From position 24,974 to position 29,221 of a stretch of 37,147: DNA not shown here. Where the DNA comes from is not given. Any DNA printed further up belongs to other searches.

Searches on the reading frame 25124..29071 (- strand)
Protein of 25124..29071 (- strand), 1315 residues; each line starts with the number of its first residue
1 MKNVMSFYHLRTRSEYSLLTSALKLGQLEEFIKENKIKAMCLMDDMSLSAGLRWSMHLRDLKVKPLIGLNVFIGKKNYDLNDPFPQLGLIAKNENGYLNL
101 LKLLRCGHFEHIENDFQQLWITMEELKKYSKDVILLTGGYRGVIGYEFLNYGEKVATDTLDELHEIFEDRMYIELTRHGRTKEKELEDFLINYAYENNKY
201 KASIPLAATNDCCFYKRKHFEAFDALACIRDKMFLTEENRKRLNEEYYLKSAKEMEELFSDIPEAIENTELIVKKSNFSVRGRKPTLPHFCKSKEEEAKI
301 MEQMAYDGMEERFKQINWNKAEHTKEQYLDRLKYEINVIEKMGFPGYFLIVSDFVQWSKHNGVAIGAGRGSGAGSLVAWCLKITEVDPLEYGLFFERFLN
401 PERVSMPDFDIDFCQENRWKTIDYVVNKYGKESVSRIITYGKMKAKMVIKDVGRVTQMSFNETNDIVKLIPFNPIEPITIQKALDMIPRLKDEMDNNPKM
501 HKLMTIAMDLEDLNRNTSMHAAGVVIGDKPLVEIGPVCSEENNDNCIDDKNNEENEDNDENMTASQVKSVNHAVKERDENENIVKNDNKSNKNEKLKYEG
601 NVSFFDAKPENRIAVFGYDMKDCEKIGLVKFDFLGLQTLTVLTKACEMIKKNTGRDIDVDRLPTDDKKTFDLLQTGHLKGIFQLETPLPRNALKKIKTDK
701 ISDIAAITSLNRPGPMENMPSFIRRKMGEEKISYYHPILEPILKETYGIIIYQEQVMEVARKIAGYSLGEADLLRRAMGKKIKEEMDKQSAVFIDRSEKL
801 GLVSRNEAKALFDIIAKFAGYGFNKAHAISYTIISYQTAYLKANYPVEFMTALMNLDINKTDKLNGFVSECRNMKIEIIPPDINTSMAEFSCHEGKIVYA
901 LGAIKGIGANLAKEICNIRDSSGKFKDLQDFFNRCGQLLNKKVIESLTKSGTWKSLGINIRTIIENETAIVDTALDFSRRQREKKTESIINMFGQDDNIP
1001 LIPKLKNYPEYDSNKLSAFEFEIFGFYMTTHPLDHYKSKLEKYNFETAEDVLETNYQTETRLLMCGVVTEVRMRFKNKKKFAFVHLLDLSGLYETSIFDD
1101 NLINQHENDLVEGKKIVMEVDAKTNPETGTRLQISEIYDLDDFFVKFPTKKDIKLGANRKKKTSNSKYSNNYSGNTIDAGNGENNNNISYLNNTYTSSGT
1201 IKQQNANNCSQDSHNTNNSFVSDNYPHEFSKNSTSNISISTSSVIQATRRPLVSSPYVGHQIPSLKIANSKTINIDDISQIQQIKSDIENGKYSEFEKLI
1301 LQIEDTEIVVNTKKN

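Call 15: find_related_loci(query=window:25124-29071:-, collection=genome_contigs, flank=10000)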
Query window:25124-29071:- (1315 aa) in genome_contigs; peptide patterns used: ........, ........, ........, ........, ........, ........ (x = any residue, [..] = any of these).
599 stretches matched a pattern (row limit reached: there are more); 573 encode a relative of the query (tblastn E <= 1e-3); the best 80 are kept; 80 distinct loci.
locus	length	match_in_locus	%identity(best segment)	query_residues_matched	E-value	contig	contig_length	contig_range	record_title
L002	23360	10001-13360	43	4-1174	0e+0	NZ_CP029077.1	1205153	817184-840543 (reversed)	Candidatus Deianiraea vastatrix isolate CyL4-1 chromosome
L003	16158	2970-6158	43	7-1142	0e+0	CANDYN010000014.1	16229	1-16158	MAG: Rickettsiales bacterium isolate NGIII-112018-94 genome assembly, contig: NGIII-112018-C4836, whole genome shotgun s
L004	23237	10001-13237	39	6-1143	0e+0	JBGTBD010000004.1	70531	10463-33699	MAG: Rickettsiales bacterium isolate JTS-AC89 k141_3110119, whole genome shotgun sequence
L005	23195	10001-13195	38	6-1145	0e+0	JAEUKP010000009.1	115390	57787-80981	MAG: Alphaproteobacteria bacterium isolate new MAG-98 k141_2532392, whole genome shotgun sequence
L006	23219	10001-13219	38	4-1128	0e+0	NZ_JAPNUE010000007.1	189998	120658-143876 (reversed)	Frigidibacter sp. RF13 NODE_7_length_189998_cov_265.423560, whole genome shotgun sequence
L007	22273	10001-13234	38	7-1142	0e+0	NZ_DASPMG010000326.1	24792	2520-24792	MAG: Azospirillum sp. isolate SMAG_U12086 k141_21484, whole genome shotgun sequence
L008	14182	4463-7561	38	1-1127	0e+0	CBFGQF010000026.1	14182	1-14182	MAG TPA_asm: uncultured Alphaproteobacteria bacterium isolate SRR14536361_binner13_Refined_63 genome assembly, contig: E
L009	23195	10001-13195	37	6-1145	0e+0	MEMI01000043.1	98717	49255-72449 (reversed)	MAG: Alphaproteobacteria bacterium RIFCSPHIGHO2_02_FULL_46_13 rifcsphigho2_02_scaffold_617, whole genome shotgun sequenc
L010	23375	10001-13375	36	5-1180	0e+0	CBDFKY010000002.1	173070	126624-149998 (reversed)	MAG: Rickettsiales bacterium isolate 452c8e60-cd1a-43e2-b0eb-1099bad166f7 genome assembly, contig: contig_2, whole genom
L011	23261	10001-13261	37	6-1155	0e+0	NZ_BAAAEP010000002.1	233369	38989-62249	Caenispirillum bisanense strain JCM 14346 sequence002, whole genome shotgun sequence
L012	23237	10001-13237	36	4-1146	0e+0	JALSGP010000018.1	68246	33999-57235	MAG: Alphaproteobacteria bacterium isolate 354-166_maxbin2_scaf2bin.106 354-166_scaffold_280_c1, whole genome shotgun se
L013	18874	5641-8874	38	4-1146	0e+0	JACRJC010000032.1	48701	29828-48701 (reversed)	MAG: Rhodospirillales bacterium isolate NC_groundwater_1819_Pr3_B-0.1um_61_64 SR-2_scaffold_141_2140293, whole genome sh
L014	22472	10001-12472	43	7-891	0e+0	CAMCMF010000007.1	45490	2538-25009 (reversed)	MAG: Rhizobium sp. Q54 isolate MoH-23oct19-117 genome assembly, contig: MoH-23oct19-C673, whole genome shotgun sequence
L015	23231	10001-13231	37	7-1142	0e+0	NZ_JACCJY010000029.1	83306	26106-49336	Azospirillum tabaci strain W712 Scaffold25_1, whole genome shotgun sequence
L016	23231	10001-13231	37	7-1142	0e+0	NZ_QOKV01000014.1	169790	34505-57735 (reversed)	Azospirillum brasilense strain ATCC 49958 NODE_14_length_169790_cov_59.593476, whole genome shotgun sequence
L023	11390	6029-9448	73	3-1169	0e+0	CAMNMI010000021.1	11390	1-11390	MAG: uncultured Rickettsiales bacterium isolate SRR873596_bin.56_metaWRAP_v1.3_MAG genome assembly, contig: NODE.14085_l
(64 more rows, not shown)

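Call 59: search_protein_families(library=pfam, proteins=[L023:4656-5987:+, L001:6285-7841:-], max_evalue=0.00001)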
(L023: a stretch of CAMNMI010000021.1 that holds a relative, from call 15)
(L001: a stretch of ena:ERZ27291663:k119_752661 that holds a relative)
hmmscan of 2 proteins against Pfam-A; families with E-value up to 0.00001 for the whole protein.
L023:4656-5987:+ (443 aa): 0 families

L001:6285-7841:- (518 aa): 0 families
